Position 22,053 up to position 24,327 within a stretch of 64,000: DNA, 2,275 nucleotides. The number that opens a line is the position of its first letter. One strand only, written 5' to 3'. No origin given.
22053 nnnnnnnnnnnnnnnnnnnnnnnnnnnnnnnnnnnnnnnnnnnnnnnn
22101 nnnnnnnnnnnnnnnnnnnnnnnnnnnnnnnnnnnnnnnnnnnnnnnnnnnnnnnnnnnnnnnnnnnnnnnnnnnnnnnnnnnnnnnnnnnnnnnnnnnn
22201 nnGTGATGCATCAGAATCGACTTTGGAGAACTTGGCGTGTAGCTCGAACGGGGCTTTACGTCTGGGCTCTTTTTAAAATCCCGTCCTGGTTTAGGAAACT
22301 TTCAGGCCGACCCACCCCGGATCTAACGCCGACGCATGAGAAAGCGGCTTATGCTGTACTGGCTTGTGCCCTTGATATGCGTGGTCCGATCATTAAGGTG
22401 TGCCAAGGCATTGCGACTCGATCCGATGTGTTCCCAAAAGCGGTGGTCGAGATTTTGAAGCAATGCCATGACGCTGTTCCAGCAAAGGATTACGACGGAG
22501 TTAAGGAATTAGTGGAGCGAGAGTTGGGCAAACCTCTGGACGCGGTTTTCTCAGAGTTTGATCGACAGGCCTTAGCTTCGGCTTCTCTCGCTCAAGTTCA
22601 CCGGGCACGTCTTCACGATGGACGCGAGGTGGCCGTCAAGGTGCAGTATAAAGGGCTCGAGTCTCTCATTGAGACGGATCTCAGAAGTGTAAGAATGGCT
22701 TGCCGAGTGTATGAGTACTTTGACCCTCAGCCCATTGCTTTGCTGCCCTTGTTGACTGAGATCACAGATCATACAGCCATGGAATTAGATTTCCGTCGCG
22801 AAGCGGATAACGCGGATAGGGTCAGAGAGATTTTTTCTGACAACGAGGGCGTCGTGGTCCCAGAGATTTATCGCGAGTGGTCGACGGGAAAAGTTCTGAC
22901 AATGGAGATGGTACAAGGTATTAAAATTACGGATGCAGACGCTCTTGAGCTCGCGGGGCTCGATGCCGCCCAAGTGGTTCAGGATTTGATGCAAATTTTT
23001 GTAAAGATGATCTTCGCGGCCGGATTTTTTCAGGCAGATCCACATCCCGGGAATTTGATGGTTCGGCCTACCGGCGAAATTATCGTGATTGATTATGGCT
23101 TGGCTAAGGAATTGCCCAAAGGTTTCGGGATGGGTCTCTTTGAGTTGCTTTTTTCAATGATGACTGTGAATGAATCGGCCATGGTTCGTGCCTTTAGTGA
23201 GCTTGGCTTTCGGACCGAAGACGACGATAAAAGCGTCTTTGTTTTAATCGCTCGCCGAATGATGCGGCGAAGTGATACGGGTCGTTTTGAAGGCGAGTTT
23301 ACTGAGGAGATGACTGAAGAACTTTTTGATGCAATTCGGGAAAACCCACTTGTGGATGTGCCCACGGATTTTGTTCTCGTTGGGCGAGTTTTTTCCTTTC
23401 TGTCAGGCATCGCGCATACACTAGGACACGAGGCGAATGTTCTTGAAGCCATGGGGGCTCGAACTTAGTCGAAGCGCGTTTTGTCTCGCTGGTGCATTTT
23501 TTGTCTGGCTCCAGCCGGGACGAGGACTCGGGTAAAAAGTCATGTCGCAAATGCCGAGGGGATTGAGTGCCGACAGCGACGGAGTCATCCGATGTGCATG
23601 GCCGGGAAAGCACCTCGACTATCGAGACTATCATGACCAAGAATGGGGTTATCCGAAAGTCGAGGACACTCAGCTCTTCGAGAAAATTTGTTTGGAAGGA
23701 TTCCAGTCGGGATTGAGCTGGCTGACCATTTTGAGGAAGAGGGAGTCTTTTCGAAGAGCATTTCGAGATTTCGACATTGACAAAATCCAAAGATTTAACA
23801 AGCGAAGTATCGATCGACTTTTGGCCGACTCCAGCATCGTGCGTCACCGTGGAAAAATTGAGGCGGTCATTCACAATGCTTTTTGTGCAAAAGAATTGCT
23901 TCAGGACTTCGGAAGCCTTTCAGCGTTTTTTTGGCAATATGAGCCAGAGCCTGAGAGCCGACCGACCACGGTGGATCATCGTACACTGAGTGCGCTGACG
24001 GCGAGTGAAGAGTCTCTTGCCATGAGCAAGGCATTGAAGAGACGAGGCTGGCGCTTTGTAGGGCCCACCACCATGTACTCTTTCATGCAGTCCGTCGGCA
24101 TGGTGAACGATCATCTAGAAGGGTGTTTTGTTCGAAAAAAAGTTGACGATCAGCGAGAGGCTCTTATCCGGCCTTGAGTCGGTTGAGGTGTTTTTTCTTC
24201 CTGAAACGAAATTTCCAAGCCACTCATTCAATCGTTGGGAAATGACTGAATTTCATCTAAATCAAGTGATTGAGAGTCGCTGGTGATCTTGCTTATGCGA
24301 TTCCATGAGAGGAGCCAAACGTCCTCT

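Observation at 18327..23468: TetR divergon with three ferritin-like (di-iron carboxylate) proteins, one catalytic, one ligand-degenerate and one divergent, coupled to an ABC1/UbiB kinase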

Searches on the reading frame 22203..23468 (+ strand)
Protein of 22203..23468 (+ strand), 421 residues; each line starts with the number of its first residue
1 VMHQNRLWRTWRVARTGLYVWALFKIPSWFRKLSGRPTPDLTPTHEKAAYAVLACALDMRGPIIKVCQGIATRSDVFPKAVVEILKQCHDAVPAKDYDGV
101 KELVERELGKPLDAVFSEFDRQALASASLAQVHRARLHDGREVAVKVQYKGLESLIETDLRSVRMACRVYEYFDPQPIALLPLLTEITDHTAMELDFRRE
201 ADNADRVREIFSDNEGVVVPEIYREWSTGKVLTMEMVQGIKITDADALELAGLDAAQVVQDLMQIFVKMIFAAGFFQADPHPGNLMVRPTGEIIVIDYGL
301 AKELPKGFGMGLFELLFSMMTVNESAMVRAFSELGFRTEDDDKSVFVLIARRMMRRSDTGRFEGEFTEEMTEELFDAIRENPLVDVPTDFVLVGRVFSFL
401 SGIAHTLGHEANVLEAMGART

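Call 3: search_protein_families(library=pfam, proteins=[window:22203-23468:+], max_evalue=1)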
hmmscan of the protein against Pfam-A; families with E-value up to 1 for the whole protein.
window:22203-23468:+ (421 aa): 6 families
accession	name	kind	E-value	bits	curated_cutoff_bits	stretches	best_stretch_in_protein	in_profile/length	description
PF03109.22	ABC1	-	8.9e-74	248.1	22.9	1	88-329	2-242/244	ABC1 atypical kinase-like domain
PF01163.29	RIO1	-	0.011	15.7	22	1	214-299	67-149/187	RIO domain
PF00069.31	Pkinase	-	0.02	14.7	31.7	1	231-306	74-150/263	Protein kinase domain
PF00454.33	PI3_PI4_kinase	-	0.032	14.6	27.1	1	279-301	148-171/241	Phosphatidylinositol 3- and 4-kinase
PF01636.29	APH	-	0.045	13.9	23.2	1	278-301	173-197/239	Phosphotransferase enzyme family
PF06176.17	WaaY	-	0.25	11.4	20.3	1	230-298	118-178/229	Lipopolysaccharide core biosynthesis protein (WaaY)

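Call 4: search_protein_families(library=ncbifam, proteins=[window:22203-23468:+], max_evalue=1)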
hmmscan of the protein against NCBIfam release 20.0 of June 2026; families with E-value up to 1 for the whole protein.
window:22203-23468:+ (421 aa): 11 families
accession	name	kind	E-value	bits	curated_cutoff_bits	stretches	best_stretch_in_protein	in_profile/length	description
TIGR01982.1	UbiB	equivalog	2.7e-79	266.8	487.55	1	47-415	46-416/436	2-polyprenylphenol 6-hydroxylase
NF003404.0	PRK04750.1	equivalog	2.3e-58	198.1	667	1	51-303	53-313/529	ubiquinone biosynthesis regulatory protein kinase UbiB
NF050082.1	ATPase_MABP1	exception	3e-34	118.5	800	1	45-345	46-346/435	macrolide-binding ATPase MABP-1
NF011463.0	PRK14879.1-4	equivalog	1.3e-05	24.7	188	1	213-302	76-161/237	Kae1-associated kinase Bud32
TIGR03724.2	arch_bud32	equivalog_domain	5.6e-05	22.7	125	1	213-303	51-133/193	KEOPS complex kinase/ATPase Bud32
NF033483.0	PknB_PASTA_kin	equivalog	0.00093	18.3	450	1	196-304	53-157/563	Stk1 family PASTA domain-containing Ser/Thr kinase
NF038150.1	lanthi_synth_IV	equivalog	0.0033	15.8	650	1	249-302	294-346/851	class IV lanthionine synthetase LanL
NF038151.1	lanthi_synth_III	equivalog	0.0037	15.7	575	1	255-304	338-386/833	class III lanthionine synthetase LanKC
NF011464.0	PRK14879.1-7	equivalog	0.037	13.8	246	1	213-302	64-150/221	Kae1-associated kinase Bud32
NF052508.1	BRA0787_fam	equivalog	0.049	13.6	65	1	79-122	49-92/105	BRA0787 family protein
NF007684.0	PRK10359.1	equivalog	0.19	11.3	248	1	233-298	121-178/232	lipopolysaccharide core heptose(II) kinase RfaY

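Call 83: search_solved_structures(query=window:22203-23468:+, max_evalue=0.001, show_alignments=1)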
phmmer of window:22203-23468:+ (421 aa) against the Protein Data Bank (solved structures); distinct sequences matched with E-value up to 0.001: 10.
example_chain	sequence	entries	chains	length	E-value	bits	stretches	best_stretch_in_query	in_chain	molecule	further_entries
7cy2_A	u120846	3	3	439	3.8e-31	111.6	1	31-345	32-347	ABC1 family protein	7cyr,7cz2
5yjz_A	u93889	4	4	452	3e-29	105.3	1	31-312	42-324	Probable conserved ATP-binding protein ABC transporter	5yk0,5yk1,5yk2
9tvn_A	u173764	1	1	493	1.5e-25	93.2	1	47-344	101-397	Atypical kinase COQ8A, mitochondrial - reconstructed tetrapod ancestor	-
9tvk_A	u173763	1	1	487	1.6e-25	93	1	49-339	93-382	Atypical kinase COQ8B, mitochondrial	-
4ped_A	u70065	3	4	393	1.7e-24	89.6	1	52-331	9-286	Chaperone activity of bc1 complex-like, mitochondrial | Atypical kinase COQ8A, mitochondrial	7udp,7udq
5i35_A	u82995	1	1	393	1.8e-24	89.6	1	52-331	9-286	Atypical kinase ADCK3, mitochondrial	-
4ow8_A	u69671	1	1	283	0.00033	22.9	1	232-304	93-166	Serine/threonine-protein kinase PknA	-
9tmq_A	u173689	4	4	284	0.00033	22.9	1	232-304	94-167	Serine/threonine-protein kinase PknA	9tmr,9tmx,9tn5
6b2q_A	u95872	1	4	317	0.0004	22.6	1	232-304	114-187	Serine/threonine-protein kinase PknA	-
4x3f_A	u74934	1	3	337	0.00044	22.4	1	232-304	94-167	Serine/threonine-protein kinase PknA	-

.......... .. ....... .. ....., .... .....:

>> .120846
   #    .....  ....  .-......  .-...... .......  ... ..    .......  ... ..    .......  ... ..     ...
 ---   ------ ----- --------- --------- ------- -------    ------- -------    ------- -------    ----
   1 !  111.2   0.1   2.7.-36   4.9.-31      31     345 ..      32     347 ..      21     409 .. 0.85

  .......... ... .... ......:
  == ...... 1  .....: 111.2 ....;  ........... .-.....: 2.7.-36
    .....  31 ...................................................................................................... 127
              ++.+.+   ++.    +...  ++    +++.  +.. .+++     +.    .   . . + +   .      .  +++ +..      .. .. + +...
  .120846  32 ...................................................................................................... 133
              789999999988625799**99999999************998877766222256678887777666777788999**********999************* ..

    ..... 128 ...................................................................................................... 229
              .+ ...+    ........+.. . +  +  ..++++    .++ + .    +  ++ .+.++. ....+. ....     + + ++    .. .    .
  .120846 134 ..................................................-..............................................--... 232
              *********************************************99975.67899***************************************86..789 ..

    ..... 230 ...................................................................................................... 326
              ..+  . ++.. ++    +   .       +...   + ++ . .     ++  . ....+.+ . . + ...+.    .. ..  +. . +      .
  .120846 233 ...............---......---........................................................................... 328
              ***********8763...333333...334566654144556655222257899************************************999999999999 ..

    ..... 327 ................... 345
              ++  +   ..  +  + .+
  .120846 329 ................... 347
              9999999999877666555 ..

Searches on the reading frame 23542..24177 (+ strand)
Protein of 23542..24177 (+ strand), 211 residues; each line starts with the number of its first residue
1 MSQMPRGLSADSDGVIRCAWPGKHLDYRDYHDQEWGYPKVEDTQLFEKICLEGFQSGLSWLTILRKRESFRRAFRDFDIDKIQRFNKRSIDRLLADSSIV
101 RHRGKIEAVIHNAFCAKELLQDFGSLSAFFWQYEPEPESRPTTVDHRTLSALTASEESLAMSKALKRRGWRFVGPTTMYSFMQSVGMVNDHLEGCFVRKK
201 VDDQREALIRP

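Call 3: search_protein_families(library=pfam, proteins=[window:23542-24177:+], max_evalue=1)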
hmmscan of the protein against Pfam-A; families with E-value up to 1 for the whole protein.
window:23542-24177:+ (211 aa): 1 family
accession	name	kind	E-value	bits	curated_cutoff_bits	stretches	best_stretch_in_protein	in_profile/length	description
PF03352.18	Adenine_glyco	-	2.9e-68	229.6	25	1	20-196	1-175/177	Methyladenine glycosylase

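Call 4: search_protein_families(library=ncbifam, proteins=[window:23542-24177:+], max_evalue=1)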
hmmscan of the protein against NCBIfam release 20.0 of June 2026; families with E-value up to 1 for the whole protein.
window:23542-24177:+ (211 aa): 2 families
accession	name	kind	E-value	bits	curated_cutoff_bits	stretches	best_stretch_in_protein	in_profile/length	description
TIGR00624.1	tag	subfamily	1e-64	217.5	232.5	1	17-197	2-178/179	DNA-3-methyladenine glycosylase I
NF007678.0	PRK10353.1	equivalog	9.3e-54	181.7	349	1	17-198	3-182/189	DNA-3-methyladenine glycosylase I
